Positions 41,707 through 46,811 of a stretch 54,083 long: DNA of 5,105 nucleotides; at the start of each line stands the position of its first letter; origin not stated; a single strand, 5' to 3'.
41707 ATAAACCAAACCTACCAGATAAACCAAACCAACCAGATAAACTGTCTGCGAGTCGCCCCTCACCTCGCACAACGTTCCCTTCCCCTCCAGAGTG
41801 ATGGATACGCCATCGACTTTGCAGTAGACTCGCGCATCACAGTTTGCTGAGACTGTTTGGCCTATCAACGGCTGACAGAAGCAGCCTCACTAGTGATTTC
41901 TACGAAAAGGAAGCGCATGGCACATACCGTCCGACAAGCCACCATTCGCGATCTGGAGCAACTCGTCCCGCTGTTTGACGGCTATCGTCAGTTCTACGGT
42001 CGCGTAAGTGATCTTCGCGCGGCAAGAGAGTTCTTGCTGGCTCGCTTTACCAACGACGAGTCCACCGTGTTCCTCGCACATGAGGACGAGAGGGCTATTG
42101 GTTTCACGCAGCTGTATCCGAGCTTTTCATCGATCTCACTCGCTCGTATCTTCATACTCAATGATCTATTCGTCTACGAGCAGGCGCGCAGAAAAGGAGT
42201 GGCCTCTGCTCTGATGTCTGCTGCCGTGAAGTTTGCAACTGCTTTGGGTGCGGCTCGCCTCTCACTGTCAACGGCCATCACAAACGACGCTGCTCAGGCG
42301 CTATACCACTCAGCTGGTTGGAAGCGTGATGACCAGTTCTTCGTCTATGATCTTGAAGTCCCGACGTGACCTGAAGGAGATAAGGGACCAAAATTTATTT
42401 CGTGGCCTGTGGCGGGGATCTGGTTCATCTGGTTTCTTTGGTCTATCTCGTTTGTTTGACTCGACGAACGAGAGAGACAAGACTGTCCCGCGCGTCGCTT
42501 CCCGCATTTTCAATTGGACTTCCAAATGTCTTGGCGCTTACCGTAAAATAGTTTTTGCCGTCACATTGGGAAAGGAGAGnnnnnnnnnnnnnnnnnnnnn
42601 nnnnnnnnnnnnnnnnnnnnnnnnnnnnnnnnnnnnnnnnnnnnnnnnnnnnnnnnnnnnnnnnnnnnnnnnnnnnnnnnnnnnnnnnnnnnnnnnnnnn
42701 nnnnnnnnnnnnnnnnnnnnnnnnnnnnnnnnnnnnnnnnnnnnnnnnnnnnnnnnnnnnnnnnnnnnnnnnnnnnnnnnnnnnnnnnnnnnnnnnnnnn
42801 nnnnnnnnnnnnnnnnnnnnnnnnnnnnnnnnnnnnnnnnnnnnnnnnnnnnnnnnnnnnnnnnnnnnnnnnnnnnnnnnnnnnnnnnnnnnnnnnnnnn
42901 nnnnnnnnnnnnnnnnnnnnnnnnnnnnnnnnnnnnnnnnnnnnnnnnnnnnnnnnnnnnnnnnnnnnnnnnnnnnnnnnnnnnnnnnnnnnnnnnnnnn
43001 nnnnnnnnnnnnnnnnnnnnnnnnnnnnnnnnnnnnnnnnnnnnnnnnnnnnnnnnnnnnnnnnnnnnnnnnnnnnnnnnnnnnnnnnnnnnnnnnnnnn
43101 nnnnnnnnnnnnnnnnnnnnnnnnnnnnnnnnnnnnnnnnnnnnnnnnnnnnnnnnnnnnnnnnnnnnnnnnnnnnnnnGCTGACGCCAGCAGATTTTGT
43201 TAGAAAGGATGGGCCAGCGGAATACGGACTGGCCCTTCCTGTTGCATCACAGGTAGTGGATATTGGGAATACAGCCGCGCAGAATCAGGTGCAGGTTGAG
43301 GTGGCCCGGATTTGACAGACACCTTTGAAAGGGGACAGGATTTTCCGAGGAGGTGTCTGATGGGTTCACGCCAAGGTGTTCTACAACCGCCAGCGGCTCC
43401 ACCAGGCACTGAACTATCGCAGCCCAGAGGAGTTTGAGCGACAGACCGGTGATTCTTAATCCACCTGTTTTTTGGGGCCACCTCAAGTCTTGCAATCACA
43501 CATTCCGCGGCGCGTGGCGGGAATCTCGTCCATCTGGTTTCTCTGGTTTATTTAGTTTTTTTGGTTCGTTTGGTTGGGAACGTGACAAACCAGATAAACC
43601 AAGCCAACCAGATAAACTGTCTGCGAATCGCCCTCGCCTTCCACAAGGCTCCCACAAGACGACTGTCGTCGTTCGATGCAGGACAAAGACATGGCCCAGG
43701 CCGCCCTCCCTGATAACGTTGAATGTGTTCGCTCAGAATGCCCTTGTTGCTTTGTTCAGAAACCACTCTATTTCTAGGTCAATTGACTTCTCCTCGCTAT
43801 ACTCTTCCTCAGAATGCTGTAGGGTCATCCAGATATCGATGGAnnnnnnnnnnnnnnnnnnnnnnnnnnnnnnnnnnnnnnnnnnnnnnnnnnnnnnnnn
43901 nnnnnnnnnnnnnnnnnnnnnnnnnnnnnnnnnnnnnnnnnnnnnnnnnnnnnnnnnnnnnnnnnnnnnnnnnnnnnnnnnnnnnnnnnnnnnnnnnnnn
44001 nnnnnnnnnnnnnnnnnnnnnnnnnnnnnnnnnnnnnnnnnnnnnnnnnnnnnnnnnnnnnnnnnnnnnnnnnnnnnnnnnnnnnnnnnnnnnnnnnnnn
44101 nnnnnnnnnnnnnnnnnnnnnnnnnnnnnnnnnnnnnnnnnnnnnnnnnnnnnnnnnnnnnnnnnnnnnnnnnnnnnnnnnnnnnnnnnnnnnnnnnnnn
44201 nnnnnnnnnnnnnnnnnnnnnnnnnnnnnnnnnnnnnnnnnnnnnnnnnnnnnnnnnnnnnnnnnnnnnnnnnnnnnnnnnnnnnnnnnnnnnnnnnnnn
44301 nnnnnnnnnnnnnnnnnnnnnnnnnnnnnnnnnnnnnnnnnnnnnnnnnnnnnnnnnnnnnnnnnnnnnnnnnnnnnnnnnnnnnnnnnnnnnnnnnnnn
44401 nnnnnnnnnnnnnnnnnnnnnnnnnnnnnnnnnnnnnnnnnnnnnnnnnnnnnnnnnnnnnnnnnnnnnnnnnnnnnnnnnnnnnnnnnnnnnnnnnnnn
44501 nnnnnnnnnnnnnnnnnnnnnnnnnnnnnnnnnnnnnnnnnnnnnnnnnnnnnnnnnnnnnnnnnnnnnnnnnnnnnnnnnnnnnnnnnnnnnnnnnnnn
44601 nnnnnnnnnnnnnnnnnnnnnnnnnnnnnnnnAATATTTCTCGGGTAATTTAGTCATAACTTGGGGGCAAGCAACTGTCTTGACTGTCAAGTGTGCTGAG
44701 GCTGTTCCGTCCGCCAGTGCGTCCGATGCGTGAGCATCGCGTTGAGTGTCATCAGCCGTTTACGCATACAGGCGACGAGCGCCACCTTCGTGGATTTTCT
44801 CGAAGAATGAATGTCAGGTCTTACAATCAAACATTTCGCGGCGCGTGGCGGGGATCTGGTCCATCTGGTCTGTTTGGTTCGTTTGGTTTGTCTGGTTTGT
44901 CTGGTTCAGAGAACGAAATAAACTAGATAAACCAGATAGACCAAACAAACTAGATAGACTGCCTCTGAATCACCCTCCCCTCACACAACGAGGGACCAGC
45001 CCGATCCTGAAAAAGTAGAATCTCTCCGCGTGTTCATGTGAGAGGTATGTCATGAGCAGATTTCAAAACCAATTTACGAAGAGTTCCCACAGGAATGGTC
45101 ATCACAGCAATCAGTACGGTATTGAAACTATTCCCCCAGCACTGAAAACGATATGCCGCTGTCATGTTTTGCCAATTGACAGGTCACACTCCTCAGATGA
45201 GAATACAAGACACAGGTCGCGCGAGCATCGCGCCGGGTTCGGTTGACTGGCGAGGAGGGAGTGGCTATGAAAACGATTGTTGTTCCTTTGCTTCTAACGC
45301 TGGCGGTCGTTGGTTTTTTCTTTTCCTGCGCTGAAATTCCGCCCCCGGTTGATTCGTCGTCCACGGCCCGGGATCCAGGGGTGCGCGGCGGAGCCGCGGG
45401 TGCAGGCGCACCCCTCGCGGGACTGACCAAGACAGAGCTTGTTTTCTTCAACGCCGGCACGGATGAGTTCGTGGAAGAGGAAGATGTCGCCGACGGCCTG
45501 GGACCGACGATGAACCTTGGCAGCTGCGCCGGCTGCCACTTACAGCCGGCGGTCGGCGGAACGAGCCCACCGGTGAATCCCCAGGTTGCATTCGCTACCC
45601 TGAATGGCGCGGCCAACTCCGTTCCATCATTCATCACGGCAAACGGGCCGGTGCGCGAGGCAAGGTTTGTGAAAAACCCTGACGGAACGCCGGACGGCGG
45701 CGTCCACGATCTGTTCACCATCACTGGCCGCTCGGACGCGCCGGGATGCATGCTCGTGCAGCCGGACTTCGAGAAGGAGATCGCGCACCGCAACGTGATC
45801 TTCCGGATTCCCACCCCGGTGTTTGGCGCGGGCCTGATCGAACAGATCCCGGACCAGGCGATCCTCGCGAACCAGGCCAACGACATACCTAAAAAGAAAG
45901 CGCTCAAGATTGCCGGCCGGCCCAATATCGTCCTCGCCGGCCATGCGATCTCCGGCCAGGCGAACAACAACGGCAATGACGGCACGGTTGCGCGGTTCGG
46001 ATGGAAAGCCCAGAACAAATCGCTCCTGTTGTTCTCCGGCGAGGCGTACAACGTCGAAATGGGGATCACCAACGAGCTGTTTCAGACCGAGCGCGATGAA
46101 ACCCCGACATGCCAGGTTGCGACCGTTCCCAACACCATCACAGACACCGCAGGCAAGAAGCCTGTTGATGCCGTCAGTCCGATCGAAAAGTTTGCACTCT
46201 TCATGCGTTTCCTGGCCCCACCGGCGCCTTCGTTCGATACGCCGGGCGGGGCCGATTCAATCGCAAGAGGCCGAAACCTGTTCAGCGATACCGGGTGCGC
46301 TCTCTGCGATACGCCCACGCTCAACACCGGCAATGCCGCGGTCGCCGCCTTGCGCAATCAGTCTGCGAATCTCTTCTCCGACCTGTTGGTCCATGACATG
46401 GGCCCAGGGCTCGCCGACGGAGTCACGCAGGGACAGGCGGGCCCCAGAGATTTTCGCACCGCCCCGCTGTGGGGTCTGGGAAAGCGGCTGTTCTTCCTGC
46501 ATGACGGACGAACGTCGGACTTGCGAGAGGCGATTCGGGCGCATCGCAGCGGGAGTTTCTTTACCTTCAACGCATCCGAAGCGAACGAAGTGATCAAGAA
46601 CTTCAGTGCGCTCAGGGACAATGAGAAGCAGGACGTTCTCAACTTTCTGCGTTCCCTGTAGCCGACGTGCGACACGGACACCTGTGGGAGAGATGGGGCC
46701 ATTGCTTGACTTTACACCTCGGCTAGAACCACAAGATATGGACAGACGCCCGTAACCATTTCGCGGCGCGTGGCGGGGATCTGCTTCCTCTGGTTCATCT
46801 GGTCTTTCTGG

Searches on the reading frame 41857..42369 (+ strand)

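Call 18: search_protein_families(library=pfam, proteins=[window:41857-42369:+], max_evalue=0.01)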
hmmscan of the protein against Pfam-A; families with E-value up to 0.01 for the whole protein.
window:41857-42369:+ (170 aa): 8 families
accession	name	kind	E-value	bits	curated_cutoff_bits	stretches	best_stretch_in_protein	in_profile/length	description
PF00583.31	Acetyltransf_1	-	1e-14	55.3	20.7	1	55-155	20-116/116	Acetyltransferase (GNAT) family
PF13508.13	Acetyltransf_7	-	1.2e-11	45.3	27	1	68-156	2-83/84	Acetyltransferase (GNAT) domain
PF13673.13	Acetyltransf_10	-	1.1e-09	38.7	23.6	1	59-160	21-112/128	Acetyltransferase (GNAT) domain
PF13302.13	Acetyltransf_3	-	1.9e-07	32.3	25.4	1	25-155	4-137/138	Acetyltransferase (GNAT) domain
PF13523.12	Acetyltransf_8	-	0.00047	20.2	27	1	51-160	26-142/145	Acetyltransferase (GNAT) domain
PF13420.13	Acetyltransf_4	-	0.0012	19.4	24.3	1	49-156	30-135/155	Acetyltransferase (GNAT) domain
PF14542.12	Acetyltransf_CG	-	0.0019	18.8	30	1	98-130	24-56/80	GCN5-related N-acetyl-transferase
PF08445.16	FR47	-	0.0045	17.4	22.1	0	101-159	24-81/86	FR47-like protein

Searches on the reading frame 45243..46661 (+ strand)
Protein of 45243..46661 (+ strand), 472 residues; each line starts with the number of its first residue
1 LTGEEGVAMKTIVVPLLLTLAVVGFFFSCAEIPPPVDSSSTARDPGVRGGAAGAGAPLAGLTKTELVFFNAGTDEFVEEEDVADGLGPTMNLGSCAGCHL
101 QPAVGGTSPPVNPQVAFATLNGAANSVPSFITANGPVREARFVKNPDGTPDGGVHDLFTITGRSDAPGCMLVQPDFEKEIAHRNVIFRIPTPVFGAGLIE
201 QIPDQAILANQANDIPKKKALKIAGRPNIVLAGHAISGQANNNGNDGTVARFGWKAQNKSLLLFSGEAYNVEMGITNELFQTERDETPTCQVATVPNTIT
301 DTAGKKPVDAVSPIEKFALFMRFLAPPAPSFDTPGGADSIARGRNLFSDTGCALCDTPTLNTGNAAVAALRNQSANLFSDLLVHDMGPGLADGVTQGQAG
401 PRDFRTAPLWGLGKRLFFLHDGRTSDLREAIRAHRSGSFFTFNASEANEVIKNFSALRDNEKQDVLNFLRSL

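Call 17: search_protein_families(library=pfam, proteins=[window:45243-46661:+], max_evalue=0.01)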
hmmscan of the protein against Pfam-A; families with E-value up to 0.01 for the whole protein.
window:45243-46661:+ (472 aa): 2 families
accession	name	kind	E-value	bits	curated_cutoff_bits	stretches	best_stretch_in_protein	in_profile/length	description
PF06537.16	DHOR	-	1.8e-38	132.7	22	1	176-472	201-499/499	Di-haem oxidoreductase, putative peroxidase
PF00034.26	Cytochrom_C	-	0.0054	18.5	21.3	0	340-387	1-27/90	Cytochrome c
